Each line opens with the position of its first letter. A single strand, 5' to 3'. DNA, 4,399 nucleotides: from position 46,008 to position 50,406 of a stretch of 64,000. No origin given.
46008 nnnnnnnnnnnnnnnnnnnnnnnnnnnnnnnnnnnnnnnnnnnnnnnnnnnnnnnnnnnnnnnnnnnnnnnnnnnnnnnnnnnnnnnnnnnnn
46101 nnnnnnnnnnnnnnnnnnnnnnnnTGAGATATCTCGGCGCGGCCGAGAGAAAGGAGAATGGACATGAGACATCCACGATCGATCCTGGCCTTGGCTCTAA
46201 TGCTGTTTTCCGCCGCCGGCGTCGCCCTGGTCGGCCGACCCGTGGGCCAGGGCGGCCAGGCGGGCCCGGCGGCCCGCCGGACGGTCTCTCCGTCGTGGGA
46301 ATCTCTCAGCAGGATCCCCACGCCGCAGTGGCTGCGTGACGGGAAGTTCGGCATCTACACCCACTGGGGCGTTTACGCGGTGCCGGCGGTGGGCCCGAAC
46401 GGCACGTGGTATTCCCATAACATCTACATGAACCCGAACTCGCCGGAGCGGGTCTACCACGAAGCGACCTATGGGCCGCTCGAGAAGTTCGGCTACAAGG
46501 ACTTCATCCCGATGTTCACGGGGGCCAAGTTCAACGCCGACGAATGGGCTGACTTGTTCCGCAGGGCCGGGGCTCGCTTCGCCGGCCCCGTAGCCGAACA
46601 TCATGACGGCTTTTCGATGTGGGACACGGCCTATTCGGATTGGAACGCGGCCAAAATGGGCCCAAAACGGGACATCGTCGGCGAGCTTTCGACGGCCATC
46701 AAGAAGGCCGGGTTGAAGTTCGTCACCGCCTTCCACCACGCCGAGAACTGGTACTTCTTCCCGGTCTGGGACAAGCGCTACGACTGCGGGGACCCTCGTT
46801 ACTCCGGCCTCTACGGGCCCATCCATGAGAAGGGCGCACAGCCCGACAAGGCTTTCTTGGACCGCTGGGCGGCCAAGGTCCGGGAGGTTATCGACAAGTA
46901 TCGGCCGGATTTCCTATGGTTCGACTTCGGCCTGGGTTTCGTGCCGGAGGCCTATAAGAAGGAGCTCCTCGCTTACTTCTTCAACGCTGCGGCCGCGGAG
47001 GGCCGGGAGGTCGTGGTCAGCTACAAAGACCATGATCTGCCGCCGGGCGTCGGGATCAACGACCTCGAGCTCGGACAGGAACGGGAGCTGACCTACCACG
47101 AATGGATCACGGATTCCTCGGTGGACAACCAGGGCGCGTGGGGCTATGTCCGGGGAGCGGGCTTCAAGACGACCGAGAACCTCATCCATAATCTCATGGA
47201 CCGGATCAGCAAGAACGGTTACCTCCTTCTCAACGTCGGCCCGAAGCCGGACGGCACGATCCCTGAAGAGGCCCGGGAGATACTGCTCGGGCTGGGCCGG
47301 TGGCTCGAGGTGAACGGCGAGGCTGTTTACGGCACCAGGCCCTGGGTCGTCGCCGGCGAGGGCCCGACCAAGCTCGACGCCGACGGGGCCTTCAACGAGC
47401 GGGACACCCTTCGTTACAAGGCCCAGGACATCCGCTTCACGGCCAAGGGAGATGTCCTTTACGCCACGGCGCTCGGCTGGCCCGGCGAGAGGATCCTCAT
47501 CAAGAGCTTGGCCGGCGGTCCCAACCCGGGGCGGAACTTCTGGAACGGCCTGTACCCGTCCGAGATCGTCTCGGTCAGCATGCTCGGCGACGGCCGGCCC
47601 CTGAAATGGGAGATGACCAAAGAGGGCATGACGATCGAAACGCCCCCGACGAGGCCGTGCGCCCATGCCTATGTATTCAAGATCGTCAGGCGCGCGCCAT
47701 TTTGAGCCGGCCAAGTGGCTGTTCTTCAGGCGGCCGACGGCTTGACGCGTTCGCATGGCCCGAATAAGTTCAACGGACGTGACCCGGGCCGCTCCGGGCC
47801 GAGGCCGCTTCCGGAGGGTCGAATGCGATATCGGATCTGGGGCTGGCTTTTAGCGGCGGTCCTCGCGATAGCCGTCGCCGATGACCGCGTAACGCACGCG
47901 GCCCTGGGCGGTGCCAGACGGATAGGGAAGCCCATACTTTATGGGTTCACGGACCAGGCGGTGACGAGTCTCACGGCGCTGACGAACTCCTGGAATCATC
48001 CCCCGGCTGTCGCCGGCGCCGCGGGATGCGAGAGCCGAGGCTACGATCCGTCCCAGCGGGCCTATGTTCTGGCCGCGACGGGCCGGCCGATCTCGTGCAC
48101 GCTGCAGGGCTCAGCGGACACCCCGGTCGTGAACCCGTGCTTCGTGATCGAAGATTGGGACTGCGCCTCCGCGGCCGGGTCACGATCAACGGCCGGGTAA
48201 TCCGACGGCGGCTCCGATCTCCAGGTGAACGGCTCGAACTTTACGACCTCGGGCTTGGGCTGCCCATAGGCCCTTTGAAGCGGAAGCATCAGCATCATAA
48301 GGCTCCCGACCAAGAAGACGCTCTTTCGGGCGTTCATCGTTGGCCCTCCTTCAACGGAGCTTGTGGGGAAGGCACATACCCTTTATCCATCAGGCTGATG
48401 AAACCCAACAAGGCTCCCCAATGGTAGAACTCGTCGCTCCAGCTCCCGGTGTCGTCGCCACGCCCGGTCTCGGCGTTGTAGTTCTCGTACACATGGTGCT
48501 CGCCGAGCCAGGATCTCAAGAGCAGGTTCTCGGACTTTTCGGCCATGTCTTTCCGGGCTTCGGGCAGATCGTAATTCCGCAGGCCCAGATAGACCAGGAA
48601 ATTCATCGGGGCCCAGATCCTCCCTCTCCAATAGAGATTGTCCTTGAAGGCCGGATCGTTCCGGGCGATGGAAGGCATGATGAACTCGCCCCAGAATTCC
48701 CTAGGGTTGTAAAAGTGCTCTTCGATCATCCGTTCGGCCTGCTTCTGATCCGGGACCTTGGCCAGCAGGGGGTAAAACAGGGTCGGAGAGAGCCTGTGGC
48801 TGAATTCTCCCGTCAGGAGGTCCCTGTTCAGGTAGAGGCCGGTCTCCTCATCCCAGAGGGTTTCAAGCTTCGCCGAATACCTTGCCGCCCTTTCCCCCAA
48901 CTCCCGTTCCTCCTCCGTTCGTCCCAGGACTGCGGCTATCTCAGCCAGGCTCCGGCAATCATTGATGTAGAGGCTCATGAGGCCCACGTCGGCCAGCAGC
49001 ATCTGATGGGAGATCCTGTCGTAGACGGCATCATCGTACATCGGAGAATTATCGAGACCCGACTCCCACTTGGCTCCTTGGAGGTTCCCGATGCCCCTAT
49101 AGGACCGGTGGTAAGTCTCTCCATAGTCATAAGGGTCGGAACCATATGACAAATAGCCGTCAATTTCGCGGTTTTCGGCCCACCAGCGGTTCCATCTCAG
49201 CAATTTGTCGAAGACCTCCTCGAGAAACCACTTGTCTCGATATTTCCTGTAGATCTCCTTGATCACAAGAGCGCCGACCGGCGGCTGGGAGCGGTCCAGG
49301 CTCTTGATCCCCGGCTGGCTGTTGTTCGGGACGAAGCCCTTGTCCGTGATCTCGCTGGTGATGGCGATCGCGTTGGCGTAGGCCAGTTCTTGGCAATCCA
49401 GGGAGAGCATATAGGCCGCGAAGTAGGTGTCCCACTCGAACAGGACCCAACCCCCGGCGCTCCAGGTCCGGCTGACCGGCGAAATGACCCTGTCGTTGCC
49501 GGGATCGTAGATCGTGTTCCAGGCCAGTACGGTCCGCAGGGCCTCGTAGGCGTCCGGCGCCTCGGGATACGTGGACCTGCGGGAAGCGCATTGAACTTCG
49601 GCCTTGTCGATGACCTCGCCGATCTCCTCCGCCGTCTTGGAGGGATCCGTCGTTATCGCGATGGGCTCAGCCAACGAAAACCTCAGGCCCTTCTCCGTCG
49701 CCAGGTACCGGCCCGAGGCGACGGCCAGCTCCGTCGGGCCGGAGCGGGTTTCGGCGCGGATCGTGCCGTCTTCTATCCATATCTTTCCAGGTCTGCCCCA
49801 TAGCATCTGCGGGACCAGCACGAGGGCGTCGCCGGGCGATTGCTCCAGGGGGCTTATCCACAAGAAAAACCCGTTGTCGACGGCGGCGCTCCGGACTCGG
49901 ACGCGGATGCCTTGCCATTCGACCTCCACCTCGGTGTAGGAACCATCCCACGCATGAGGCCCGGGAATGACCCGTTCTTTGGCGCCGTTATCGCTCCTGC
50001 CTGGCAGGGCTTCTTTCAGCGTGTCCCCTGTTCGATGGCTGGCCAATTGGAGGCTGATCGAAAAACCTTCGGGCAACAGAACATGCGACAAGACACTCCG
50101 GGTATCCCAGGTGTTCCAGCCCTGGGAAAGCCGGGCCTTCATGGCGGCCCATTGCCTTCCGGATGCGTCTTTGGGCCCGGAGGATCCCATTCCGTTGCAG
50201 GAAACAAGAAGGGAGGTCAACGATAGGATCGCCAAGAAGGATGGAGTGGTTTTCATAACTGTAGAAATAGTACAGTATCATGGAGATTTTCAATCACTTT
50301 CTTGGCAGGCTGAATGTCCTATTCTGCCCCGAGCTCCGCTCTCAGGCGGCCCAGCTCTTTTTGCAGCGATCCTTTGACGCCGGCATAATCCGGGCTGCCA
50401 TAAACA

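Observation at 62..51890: Sulfated fucose-containing glycan utilisation locus organised without SusC/SusD, in an Acidobacteria-like high-GC genome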

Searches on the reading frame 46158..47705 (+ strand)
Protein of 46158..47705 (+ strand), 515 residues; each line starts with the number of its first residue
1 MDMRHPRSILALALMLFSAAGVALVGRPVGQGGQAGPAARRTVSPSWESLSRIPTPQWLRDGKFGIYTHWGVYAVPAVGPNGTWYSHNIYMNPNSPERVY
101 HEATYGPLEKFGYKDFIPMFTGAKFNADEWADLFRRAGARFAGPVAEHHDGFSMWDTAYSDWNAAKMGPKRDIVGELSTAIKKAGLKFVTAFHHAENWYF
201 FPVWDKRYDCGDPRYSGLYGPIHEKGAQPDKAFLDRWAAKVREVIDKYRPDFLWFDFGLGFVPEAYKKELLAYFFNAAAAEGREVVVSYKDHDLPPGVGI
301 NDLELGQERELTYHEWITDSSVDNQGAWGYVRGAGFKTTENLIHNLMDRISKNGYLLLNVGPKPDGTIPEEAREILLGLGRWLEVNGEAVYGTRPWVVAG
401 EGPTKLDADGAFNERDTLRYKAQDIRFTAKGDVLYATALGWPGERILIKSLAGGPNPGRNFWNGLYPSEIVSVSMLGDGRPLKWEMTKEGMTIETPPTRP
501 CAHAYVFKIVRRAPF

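Call 6: search_protein_families(library=pfam, proteins=[window:46158-47705:+])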
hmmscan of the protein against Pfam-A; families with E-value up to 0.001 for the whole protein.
window:46158-47705:+ (515 aa): 2 families
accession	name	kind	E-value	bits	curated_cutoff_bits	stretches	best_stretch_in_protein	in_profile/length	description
PF01120.23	Alpha_L_fucos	-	5.1e-96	322.6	25.2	1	38-388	9-345/345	Alpha-L-fucosidase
PF16757.11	Fucosidase_C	-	1.5e-08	35.5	25.6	1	423-509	7-87/88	Alpha-L-fucosidase C-terminal domain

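Call 87: search_protein_families(library=ncbifam, proteins=[window:46158-47705:+], max_evalue=1e-10)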
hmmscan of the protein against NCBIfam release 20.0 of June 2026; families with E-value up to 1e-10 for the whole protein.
window:46158-47705:+ (515 aa): 0 families

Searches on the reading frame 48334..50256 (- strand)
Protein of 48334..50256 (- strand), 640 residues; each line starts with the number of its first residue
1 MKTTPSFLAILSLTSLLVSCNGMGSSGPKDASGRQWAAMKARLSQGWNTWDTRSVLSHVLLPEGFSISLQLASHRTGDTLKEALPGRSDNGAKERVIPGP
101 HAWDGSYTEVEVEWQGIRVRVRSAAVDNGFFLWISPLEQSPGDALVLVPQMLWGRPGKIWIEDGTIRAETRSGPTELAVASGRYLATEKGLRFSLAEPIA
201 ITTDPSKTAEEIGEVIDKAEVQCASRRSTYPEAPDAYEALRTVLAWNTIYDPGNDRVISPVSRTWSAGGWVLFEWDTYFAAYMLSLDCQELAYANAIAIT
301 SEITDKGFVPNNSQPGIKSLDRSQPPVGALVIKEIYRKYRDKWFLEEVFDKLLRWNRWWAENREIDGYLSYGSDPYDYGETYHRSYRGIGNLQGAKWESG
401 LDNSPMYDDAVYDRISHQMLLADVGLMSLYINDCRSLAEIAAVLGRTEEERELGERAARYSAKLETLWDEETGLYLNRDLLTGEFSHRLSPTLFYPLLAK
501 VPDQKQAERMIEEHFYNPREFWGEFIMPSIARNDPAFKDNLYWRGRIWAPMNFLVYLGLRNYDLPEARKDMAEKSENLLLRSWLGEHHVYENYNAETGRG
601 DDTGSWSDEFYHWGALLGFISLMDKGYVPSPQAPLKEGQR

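Call 6: search_protein_families(library=pfam, proteins=[window:48334-50256:-])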
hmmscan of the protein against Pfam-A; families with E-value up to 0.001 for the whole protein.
window:48334-50256:- (640 aa): 3 families
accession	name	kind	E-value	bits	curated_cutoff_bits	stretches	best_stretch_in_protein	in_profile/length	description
PF22422.2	MGH1-like_GH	-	1.1e-51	176.9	27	1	273-607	5-350/356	Mannosylglycerate hydrolase MGH1-like glycoside hydrolase domain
PF01204.24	Trehalase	-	1.7e-20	73.8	21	2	421-598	304-481/512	Trehalase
PF03200.22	Glyco_hydro_63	-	3.1e-12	46.5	22.4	1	494-619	351-488/492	Glycosyl hydrolase family 63 C-terminal domain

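Call 87: search_protein_families(library=ncbifam, proteins=[window:48334-50256:-], max_evalue=1e-10)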
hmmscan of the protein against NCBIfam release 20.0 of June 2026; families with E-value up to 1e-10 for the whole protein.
window:48334-50256:- (640 aa): 2 families
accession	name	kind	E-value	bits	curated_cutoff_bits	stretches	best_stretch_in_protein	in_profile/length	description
NF047898.1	GluglyHdase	equivalog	1.9e-20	73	550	1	417-599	242-423/442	glucosylglycerate hydrolase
NF007525.0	PRK10137.1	equivalog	2.3e-20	72.4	625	1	418-608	575-776/790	alpha-glucosidase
